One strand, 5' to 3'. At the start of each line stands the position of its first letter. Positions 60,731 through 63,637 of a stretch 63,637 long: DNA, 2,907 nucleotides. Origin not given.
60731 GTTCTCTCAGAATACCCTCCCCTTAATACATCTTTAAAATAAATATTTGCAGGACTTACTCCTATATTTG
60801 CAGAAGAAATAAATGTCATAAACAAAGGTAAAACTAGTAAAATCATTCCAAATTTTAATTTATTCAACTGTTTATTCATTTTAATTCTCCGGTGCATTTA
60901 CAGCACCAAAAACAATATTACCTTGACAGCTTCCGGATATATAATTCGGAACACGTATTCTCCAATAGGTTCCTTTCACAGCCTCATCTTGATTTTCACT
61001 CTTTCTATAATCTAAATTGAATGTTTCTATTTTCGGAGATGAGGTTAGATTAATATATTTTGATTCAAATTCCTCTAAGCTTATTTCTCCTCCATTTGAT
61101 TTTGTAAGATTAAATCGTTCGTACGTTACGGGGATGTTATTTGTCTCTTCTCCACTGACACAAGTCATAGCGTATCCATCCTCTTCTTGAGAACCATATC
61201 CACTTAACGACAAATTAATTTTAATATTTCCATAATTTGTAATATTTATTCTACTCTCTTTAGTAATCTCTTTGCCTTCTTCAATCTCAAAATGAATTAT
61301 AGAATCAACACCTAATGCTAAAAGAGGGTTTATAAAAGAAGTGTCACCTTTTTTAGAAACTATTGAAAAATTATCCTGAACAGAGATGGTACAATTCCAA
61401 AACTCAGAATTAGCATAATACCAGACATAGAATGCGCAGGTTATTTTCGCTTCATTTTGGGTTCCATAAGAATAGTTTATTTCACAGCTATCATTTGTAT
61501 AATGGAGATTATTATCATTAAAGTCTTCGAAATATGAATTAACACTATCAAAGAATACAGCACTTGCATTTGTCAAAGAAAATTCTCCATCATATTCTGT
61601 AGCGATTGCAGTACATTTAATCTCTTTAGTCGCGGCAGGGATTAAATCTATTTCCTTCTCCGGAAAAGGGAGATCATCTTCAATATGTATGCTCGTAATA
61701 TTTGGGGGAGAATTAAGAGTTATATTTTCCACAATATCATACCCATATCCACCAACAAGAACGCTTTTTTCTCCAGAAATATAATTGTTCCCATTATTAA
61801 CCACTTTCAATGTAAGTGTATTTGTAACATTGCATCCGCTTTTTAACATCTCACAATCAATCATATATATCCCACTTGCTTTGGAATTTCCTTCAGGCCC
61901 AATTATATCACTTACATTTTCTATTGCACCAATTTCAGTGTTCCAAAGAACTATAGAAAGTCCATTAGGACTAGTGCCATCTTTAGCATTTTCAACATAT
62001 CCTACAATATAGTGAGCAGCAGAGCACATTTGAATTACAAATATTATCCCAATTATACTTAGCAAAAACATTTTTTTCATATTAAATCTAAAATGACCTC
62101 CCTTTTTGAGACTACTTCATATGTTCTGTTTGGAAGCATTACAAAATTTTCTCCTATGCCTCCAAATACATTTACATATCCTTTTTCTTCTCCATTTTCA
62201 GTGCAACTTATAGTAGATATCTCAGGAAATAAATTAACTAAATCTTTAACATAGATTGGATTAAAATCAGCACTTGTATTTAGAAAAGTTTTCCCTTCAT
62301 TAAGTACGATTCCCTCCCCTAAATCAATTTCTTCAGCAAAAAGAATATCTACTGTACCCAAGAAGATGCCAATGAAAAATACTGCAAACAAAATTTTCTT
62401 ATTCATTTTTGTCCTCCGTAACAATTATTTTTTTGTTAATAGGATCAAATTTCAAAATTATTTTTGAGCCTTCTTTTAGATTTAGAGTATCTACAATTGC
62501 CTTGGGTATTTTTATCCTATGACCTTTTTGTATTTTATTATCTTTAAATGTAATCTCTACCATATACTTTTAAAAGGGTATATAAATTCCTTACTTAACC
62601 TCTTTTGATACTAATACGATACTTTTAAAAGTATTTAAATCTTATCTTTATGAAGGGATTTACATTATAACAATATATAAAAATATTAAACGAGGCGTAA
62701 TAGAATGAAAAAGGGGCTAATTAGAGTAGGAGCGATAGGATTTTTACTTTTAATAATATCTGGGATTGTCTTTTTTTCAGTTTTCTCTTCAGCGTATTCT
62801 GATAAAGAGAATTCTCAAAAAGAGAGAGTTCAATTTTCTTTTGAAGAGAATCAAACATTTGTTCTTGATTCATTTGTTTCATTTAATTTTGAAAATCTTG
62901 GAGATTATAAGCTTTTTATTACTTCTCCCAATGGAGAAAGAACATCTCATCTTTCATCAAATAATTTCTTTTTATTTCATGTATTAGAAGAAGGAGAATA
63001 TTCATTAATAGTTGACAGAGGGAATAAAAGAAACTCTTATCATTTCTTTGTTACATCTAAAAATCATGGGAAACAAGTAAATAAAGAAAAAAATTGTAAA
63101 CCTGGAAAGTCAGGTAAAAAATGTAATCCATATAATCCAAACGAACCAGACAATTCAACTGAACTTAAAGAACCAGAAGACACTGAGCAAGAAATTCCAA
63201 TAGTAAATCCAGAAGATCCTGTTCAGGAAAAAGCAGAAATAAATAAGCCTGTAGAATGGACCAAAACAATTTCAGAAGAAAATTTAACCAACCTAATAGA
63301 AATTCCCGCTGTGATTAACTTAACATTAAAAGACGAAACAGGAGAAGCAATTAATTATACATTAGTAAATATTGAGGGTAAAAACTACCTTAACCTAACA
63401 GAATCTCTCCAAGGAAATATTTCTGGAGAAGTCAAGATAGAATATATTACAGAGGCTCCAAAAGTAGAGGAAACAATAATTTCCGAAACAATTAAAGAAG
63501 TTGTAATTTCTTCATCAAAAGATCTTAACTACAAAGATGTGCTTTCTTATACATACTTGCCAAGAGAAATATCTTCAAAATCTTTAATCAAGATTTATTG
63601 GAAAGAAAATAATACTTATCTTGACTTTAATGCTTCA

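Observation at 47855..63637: An island of 16 kb or more of regulator-led operons for giant surface proteins built around a transmembrane HerA-type ATPase: candidate undescribed envelope/host-interaction apparatus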

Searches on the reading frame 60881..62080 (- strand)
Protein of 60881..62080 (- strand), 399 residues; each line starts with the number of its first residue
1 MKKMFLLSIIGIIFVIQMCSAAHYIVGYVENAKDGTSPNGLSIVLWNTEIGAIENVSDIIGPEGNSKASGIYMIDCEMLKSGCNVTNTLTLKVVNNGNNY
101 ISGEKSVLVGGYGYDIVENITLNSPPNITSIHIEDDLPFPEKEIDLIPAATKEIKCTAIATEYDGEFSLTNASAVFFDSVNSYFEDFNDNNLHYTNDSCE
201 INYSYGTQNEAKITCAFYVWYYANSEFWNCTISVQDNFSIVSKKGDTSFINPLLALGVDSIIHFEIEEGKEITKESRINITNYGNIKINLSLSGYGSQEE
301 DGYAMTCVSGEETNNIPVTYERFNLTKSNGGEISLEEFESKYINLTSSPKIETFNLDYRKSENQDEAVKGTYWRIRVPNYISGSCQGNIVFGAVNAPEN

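Call 5: search_protein_families(library=pfam, proteins=[window:60881-62080:-], max_evalue=0.1)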
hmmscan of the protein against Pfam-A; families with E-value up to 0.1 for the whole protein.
window:60881-62080:- (399 aa): 0 families

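Call 28: search_protein_families(library=ncbifam, proteins=[window:60881-62080:-], max_evalue=0.1)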
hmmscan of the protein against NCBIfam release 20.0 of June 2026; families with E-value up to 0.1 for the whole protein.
window:60881-62080:- (399 aa): 1 family
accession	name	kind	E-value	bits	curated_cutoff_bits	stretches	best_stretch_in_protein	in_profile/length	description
TIGR04134.1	lipo_with_rSAM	hypoth_equivalog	0.011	15.7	39.8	1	157-205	77-126/150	radical SAM-associated putative lipoprotein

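Call 29: search_protein_families(library=phrogs, proteins=[window:60881-62080:-], max_evalue=0.01)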
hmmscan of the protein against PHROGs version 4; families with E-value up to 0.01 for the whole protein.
window:60881-62080:- (399 aa): 0 families

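Call 101: search_protein_families(library=padloc, proteins=[window:60881-62080:-], max_evalue=0.001)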
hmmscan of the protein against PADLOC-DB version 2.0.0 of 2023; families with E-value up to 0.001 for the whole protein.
window:60881-62080:- (399 aa): 0 families

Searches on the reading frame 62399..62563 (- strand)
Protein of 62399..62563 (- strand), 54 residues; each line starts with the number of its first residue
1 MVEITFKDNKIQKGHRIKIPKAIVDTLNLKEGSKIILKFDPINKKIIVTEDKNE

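Call 5: search_protein_families(library=pfam, proteins=[window:62399-62563:-], max_evalue=0.1)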
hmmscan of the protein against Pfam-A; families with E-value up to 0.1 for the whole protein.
window:62399-62563:- (54 aa): 1 family
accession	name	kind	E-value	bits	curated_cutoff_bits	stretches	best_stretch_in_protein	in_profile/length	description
PF04014.23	MazE_antitoxin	-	7.3e-06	26.3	24.7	1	19-49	12-41/48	Antidote-toxin recognition MazE, bacterial antitoxin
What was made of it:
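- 62399..62563 (-): 54-aa AbrB/SpoVT-type DNA-binding protein that leads unit iii. Pfam MazE_antitoxin at 26.3 bits against a cut-off of 24.7 (call 5).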

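Call 28: search_protein_families(library=ncbifam, proteins=[window:62399-62563:-], max_evalue=0.1)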
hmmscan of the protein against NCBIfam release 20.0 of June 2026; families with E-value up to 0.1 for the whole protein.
window:62399-62563:- (54 aa): 2 families
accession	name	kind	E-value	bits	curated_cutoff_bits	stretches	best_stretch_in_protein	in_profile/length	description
TIGR01439.1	lp_hng_hel_AbrB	domain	1.4e-05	24.7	28.3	1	10-38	3-31/44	transcriptional regulator, AbrB family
NF006352.0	PRK08577.1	equivalog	0.00015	21.9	140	1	10-49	8-47/136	hypothetical protein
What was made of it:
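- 62399..62563 (-): TIGR01439 at 1.4e-5 (call 28).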

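Call 29: search_protein_families(library=phrogs, proteins=[window:62399-62563:-], max_evalue=0.01)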
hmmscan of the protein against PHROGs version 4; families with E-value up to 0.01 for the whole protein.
window:62399-62563:- (54 aa): 1 family
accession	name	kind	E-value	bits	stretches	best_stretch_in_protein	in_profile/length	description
phrog_13486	-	unknown function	0.0057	17.4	1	9-46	5-45/51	-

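Call 101: search_protein_families(library=padloc, proteins=[window:62399-62563:-], max_evalue=0.001)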
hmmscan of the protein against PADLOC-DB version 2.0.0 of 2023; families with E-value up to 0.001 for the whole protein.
window:62399-62563:- (54 aa): 0 families

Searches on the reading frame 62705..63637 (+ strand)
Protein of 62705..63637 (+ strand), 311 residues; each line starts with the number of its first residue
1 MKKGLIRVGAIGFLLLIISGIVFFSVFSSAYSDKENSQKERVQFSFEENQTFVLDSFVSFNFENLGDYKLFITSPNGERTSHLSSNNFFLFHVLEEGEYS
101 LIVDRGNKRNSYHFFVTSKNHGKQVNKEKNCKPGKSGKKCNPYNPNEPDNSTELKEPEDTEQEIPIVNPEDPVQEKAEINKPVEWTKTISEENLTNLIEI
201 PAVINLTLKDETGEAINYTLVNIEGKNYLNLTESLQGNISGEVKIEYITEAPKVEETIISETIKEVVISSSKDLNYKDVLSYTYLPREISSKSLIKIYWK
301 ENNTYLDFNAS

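Call 21: search_protein_families(library=pfam, proteins=[window:62705-63637:+], max_evalue=0.01)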
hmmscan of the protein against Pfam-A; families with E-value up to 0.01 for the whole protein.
window:62705-63637:+ (311 aa): 0 families
